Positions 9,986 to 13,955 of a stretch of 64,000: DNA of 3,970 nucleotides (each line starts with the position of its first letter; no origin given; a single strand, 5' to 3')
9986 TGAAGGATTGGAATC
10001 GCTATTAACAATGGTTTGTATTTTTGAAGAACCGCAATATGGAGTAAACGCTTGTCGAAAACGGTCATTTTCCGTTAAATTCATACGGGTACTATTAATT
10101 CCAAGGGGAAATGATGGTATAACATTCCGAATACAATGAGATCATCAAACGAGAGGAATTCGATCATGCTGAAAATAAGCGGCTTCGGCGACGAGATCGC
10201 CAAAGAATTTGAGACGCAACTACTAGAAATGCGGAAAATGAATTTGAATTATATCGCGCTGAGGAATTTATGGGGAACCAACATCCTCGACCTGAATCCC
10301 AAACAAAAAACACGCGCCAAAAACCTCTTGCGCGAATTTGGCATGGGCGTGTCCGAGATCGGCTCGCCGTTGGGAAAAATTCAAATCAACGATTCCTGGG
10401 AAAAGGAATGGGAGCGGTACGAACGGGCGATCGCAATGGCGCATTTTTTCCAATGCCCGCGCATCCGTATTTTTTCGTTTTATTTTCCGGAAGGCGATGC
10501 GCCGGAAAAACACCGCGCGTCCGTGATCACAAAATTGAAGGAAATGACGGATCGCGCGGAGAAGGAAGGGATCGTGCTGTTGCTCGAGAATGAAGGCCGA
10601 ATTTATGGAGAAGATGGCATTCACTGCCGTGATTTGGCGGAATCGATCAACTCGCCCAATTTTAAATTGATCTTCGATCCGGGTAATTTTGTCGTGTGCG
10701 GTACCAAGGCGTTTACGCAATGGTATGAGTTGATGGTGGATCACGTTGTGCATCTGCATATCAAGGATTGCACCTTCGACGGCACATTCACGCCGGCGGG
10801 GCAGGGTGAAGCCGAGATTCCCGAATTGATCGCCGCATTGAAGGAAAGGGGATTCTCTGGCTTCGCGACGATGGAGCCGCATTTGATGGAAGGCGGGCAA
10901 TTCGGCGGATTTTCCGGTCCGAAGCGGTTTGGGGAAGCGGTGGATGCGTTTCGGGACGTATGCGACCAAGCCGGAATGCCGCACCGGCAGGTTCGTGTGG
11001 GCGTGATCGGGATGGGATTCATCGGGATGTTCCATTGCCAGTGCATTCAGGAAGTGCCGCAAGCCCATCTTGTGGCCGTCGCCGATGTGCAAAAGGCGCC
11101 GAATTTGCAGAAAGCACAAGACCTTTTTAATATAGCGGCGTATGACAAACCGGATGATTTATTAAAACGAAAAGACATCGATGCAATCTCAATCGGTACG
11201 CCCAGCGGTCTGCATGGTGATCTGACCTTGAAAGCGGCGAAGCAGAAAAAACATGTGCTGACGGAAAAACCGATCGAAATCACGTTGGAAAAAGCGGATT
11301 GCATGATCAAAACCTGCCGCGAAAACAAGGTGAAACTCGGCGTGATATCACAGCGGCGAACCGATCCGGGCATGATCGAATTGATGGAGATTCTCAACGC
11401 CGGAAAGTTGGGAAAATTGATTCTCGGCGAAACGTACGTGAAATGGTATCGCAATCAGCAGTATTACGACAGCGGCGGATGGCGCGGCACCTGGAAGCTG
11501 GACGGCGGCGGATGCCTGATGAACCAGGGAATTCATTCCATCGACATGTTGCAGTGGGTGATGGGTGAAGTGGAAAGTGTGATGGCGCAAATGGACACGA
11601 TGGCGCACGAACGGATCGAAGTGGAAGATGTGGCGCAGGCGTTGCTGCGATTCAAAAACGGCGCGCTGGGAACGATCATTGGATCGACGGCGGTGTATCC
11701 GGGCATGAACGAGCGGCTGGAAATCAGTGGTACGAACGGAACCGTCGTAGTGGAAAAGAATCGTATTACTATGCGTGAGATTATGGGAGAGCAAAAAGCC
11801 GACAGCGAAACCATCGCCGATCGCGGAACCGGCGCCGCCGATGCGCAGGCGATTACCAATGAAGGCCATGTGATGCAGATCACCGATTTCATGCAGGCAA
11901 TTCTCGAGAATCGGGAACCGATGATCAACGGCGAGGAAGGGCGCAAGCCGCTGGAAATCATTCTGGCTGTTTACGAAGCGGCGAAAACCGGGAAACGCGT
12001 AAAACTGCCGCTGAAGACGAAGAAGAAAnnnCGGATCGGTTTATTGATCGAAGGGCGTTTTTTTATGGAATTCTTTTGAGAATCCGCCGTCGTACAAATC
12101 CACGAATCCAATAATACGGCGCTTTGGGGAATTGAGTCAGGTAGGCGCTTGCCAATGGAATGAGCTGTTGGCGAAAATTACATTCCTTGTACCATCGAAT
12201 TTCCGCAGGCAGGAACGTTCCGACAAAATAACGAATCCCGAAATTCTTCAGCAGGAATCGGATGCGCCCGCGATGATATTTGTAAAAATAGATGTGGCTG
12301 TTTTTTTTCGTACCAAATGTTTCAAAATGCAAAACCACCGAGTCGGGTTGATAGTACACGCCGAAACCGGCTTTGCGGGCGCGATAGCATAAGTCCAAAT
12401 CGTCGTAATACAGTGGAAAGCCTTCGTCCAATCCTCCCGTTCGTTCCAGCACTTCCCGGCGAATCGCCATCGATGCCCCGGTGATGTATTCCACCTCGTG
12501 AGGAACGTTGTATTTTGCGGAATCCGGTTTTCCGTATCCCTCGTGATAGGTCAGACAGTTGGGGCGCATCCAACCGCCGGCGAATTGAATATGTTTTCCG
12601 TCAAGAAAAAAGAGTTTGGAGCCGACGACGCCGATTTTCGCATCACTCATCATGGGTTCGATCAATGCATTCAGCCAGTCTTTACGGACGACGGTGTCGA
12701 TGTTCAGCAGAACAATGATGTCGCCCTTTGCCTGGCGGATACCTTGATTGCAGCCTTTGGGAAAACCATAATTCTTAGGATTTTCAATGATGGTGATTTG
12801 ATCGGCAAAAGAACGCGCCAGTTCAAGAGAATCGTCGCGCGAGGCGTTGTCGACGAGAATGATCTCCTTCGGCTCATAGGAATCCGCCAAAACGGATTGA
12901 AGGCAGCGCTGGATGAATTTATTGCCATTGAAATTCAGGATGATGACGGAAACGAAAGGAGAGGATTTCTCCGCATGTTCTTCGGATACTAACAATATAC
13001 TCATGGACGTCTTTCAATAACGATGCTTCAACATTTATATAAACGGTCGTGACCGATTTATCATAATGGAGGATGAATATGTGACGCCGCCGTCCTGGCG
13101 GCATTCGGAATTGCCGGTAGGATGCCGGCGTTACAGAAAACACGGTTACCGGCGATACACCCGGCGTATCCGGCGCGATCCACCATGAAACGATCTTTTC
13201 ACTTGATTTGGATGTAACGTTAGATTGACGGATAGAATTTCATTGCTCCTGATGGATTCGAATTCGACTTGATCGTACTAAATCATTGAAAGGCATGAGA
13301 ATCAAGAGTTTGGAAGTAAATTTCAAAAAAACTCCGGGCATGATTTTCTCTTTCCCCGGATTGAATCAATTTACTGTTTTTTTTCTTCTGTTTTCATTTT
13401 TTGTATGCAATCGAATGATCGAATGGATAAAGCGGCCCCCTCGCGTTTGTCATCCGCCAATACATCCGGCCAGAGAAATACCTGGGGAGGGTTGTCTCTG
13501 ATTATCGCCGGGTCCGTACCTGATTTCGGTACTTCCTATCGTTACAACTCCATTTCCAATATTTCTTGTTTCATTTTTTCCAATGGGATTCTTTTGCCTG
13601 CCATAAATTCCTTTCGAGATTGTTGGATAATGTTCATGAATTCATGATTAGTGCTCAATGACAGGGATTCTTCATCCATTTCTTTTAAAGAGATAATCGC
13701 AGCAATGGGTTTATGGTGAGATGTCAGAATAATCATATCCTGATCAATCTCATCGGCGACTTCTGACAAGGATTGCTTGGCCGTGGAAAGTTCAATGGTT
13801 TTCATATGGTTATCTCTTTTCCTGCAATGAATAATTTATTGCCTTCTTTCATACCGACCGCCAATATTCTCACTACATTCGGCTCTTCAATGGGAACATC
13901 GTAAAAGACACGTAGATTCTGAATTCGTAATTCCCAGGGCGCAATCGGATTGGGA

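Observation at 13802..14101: Two toxin genes (RelE here, HEPN at 51443..51862) each carry a single in-frame TAA with intact flanking reading frame and intact partner gene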

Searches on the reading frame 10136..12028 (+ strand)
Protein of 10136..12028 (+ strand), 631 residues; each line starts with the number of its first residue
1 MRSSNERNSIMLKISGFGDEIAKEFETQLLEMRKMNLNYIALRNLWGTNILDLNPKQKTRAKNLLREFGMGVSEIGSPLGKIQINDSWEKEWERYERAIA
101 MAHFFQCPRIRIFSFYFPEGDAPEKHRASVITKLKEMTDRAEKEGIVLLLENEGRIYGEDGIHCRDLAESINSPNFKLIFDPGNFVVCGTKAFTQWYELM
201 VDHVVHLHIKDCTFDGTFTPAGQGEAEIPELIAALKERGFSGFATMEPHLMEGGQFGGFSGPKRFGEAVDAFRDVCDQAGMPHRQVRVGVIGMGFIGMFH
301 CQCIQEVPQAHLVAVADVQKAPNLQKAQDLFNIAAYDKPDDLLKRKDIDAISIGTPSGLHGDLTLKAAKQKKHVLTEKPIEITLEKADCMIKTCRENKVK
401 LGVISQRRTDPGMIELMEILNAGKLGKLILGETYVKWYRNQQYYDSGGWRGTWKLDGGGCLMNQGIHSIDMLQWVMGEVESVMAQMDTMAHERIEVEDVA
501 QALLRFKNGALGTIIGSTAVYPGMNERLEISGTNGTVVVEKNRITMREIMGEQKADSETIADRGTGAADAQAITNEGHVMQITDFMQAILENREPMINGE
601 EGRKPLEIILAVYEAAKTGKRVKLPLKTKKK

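Call 39: search_protein_families(library=pfam, proteins=[window:10136-12028:+], max_evalue=0.00001)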
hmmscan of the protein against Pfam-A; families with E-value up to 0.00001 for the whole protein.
window:10136-12028:+ (631 aa): 4 families
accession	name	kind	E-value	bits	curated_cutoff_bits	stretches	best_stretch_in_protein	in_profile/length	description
PF22725.1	GFO_IDH_MocA_C3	-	1.1e-33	116.3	27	1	415-537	3-123/124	GFO/IDH/MocA C-terminal domain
PF02894.22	GFO_IDH_MocA_C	-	8.3e-27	94.8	22.9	1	419-624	3-218/218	Oxidoreductase family, C-terminal alpha/beta domain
PF01408.29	GFO_IDH_MocA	-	9.9e-27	94.5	24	1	286-403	1-118/120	Oxidoreductase family, NAD-binding Rossmann fold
PF01261.30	AP_endonuc_2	-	3.9e-26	92.7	31.1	1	33-273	5-247/249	Xylose isomerase-like TIM barrel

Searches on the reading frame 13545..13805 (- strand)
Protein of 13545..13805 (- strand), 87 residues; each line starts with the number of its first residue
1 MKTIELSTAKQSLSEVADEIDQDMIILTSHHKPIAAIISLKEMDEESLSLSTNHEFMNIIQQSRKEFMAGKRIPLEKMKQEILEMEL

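Call 7: search_protein_families(library=pfam, proteins=[window:13545-13805:-], max_evalue=0.01)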
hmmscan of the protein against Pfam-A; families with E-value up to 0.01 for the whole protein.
seq(87 aa): 1 family
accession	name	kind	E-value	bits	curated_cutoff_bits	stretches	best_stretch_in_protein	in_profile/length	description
PF02604.26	PhdYeFM_antitox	-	6.7e-08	32.6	29.8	1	1-44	1-46/74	Antitoxin Phd_YefM, type II toxin-antitoxin system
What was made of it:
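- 13542..13805 (-): Intact Phd/YefM-type antitoxin gene (87 aa). Its ATG overlaps the RelE stop as ATGA. Pfam PhdYeFM_antitox scores 32.6 bits against a cut-off of 29.8 (call 7).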

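Call 8: search_protein_families(library=ncbifam, proteins=[window:13545-13805:-], max_evalue=0.01)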
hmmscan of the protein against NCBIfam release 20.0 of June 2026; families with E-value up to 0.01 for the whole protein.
seq(87 aa): 4 families
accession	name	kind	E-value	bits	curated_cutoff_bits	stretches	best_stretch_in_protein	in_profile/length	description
TIGR01552.1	phd_fam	subfamily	5.9e-05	22.3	20.8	1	3-45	1-44/53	type II toxin-antitoxin system prevent-host-death family antitoxin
NF038349.1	dPGM_arch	equivalog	0.00031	20.7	225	1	10-65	118-174/194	2,3-diphosphoglycerate-dependent phosphoglycerate mutase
NF041499.3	MobP3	subfamily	0.0025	17.5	150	1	35-78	92-135/315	MobP3 family relaxase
NF050107.1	TA_RelN_antitoxin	domain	0.0038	17.8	70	1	28-82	24-78/79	type II toxin-antitoxin system RelN family antitoxin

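Call 9: find_encoding_contigs(protein=window:13545-13805:-, flank=3000, max_places=10)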
Protein seq(87 aa) (87 aa): no gene with exactly this product is on record in the collection.
